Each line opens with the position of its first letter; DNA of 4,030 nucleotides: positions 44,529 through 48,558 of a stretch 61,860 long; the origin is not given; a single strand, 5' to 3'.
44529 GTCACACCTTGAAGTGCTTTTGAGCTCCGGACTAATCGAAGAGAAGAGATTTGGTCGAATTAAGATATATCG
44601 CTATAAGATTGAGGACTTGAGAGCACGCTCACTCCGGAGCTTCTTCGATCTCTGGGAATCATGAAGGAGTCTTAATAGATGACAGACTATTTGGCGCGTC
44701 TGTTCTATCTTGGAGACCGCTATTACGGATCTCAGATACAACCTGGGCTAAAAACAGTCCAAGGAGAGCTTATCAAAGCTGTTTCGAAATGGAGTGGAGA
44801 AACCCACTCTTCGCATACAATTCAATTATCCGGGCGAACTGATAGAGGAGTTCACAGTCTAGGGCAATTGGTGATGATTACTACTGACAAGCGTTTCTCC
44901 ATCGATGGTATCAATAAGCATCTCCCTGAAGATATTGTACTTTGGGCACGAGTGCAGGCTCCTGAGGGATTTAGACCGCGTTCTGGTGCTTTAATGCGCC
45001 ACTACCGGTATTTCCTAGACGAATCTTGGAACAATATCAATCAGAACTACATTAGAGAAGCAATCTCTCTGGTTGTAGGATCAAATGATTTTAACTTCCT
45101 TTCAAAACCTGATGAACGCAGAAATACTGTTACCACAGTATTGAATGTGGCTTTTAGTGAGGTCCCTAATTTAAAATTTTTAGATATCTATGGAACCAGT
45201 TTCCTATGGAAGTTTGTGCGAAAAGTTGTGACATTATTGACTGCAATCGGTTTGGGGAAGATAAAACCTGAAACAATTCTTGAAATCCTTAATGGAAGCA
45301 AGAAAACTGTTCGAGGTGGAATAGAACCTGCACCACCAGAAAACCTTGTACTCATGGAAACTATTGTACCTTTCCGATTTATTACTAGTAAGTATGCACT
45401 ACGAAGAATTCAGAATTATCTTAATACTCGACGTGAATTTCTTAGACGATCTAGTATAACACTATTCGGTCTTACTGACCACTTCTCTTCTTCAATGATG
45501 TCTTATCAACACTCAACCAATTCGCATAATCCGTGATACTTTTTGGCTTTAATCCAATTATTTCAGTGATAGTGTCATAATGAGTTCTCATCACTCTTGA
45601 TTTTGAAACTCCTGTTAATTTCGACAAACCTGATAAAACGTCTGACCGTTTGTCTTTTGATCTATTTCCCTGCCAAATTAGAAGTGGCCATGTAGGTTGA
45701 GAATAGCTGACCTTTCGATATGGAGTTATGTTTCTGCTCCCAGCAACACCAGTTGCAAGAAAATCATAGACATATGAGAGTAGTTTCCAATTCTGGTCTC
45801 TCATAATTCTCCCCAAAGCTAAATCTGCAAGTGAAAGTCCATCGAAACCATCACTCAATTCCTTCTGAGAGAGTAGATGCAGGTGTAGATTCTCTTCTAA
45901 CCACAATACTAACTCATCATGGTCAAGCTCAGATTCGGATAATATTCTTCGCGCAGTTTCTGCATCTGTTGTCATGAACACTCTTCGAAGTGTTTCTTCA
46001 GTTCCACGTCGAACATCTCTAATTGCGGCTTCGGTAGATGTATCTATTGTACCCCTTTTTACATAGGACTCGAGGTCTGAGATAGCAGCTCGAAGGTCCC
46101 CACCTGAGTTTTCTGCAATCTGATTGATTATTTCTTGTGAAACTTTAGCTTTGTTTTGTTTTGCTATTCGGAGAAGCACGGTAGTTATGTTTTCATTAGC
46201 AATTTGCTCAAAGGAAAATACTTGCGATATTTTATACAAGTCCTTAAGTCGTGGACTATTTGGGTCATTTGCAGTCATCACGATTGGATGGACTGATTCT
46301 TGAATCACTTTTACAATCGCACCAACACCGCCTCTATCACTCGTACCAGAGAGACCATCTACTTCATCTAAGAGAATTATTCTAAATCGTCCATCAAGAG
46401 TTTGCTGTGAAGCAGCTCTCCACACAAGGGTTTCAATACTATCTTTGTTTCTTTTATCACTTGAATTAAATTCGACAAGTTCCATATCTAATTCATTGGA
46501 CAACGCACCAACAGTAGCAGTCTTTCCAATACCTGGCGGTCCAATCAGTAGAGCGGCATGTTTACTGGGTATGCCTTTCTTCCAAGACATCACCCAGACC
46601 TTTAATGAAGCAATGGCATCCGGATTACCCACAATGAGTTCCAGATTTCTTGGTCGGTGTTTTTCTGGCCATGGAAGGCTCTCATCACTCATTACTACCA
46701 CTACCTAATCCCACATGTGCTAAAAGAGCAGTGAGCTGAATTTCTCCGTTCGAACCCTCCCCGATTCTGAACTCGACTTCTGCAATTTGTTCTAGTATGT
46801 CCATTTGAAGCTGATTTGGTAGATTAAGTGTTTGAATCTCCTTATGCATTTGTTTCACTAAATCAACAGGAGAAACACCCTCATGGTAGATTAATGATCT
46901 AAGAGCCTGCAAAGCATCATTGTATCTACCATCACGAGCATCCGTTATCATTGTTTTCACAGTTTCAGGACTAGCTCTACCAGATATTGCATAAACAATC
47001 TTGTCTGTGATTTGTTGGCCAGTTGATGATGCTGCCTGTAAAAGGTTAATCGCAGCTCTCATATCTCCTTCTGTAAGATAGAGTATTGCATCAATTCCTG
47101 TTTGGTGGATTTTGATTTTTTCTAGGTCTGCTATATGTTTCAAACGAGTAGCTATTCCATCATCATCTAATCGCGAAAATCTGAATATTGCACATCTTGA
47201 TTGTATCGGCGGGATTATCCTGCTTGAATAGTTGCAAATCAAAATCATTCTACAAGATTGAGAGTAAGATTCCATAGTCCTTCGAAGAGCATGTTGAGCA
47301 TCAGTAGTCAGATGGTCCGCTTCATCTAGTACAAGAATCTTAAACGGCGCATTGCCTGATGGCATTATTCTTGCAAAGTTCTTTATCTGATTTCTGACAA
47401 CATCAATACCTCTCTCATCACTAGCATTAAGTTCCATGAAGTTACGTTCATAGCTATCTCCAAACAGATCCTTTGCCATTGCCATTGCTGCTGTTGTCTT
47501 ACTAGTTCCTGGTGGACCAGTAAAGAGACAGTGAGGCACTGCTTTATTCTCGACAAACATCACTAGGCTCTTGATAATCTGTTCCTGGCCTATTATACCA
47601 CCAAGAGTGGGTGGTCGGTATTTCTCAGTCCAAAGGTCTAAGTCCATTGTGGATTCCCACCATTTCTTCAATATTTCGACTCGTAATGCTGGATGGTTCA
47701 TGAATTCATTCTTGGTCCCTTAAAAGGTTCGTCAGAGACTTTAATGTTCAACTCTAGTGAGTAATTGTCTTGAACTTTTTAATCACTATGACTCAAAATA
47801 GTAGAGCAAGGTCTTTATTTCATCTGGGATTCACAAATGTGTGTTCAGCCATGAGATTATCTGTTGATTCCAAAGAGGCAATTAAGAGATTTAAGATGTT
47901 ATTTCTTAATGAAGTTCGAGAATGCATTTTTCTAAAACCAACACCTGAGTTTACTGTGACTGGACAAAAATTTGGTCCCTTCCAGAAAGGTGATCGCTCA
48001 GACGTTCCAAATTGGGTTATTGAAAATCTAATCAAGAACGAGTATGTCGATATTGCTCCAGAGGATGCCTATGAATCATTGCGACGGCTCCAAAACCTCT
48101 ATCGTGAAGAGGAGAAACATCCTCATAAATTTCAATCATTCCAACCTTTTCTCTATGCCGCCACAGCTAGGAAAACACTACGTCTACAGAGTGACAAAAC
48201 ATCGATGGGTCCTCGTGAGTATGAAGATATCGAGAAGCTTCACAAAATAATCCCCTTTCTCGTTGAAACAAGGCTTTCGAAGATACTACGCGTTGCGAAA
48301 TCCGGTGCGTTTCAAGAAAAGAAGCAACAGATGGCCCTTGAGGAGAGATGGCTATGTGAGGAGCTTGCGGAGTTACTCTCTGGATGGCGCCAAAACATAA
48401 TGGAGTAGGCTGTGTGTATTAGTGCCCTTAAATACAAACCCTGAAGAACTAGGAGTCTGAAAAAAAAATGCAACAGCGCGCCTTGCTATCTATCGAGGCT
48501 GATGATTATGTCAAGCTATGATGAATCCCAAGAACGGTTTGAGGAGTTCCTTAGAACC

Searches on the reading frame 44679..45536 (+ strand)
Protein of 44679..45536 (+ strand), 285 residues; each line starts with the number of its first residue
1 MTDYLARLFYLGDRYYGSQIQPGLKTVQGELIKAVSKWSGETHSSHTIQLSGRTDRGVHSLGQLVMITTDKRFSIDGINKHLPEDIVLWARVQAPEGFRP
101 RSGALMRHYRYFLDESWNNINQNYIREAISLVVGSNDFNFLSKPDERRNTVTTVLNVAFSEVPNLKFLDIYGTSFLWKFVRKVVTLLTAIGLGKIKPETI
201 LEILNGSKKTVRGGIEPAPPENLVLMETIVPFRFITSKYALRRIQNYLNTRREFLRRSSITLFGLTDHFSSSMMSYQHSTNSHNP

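Call 44: search_protein_families(library=pfam, proteins=[window:44679-45536:+], max_evalue=0.001)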
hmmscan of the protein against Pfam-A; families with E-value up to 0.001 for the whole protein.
window:44679-45536:+ (285 aa): 1 family
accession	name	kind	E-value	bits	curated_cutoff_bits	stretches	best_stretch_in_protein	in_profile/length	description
PF01416.25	PseudoU_synth_1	-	5.3e-22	78.8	23.3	2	128-227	1-104/108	tRNA pseudouridine synthase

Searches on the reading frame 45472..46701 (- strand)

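Call 45: search_protein_families(library=pfam, proteins=[window:45472-46701:-], max_evalue=0.001)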
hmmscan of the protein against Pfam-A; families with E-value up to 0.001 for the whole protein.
window:45472-46701:- (409 aa): 7 families
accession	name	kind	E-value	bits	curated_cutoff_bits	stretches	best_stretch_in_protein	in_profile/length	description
PF00004.35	AAA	-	2e-12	48.1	21.2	1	51-150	2-114/131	ATPase family associated with various cellular activities (AAA)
PF21960.2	RCF1-5-like_lid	-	2.2e-07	31.2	27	1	175-212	2-40/43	RCF1/5-like, AAA+ ATPase lid domain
PF05496.18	RuvB_N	-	2.3e-05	24.6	27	1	16-76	2-62/159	Holliday junction DNA helicase RuvB P-loop domain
PF03215.21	Rad17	-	0.00012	22.5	23.8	1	5-79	3-77/186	Rad17 P-loop domain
PF13401.12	AAA_22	-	0.00028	21.6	27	0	49-86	7-47/130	AAA domain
PF25361.1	AAA_lid_RFC1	-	0.00031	20.6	34.9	1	170-213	2-45/59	RFC1-like, AAA+ ATPase lid domain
PF16193.11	AAA_assoc_2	-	0.00051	20.7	34.3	0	182-224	2-45/81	AAA C-terminal domain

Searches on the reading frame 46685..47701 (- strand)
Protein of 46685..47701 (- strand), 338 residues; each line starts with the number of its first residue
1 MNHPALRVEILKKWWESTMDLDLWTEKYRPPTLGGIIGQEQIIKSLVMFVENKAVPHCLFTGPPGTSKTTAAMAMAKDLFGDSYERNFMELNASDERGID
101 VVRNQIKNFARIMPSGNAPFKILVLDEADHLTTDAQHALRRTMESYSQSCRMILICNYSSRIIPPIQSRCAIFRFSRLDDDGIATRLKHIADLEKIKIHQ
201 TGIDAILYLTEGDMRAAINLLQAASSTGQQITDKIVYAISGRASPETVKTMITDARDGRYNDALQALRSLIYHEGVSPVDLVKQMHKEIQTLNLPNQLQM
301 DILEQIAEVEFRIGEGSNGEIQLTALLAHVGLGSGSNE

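Call 45: search_protein_families(library=pfam, proteins=[window:46685-47701:-], max_evalue=0.001)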
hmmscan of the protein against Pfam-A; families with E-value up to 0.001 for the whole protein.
window:46685-47701:- (338 aa): 8 families
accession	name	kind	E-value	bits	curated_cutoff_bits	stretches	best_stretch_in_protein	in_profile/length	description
PF08542.16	Rep_fac_C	-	1.4e-20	73.9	23.6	1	244-328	2-87/88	Replication factor C C-terminal domain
PF00004.35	AAA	-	5.5e-16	59.6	21.2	1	59-175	2-128/131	ATPase family associated with various cellular activities (AAA)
PF13177.12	DNA_pol3_delta2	-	1.9e-14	54.4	27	1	38-178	1-160/161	DNA polymerase III, delta subunit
PF25361.1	AAA_lid_RFC1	-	8.3e-08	32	34.9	1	183-232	4-53/59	RFC1-like, AAA+ ATPase lid domain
PF05496.18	RuvB_N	-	9.1e-07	29.2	27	1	29-80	2-58/159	Holliday junction DNA helicase RuvB P-loop domain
PF03215.21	Rad17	-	9.1e-05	22.9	23.8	1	21-130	6-119/186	Rad17 P-loop domain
PF13401.12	AAA_22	-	0.00043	21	27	0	120-156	85-122/130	AAA domain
PF16193.11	AAA_assoc_2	-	0.00046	20.8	34.3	1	194-238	3-53/81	AAA C-terminal domain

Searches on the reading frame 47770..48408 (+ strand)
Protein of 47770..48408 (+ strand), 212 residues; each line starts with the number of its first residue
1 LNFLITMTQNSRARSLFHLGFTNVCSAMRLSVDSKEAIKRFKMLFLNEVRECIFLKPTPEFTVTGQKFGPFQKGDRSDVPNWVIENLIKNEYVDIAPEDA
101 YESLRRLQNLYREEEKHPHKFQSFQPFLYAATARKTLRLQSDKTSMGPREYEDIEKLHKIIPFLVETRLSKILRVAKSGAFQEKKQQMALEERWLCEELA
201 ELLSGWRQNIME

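Call 45: search_protein_families(library=pfam, proteins=[window:47770-48408:+], max_evalue=0.001)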
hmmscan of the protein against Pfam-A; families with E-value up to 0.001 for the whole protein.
window:47770-48408:+ (212 aa): 0 families

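Call 80: search_protein_families(library=ncbifam, proteins=[window:47770-48408:+], max_evalue=0.1)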
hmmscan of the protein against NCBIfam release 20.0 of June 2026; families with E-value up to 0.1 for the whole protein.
window:47770-48408:+ (212 aa): 1 family
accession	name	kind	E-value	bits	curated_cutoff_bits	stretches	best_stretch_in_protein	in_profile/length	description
NF053565.1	Gins23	equivalog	1.9e-18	66.8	120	1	72-211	21-158/159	DNA replication protein Gins23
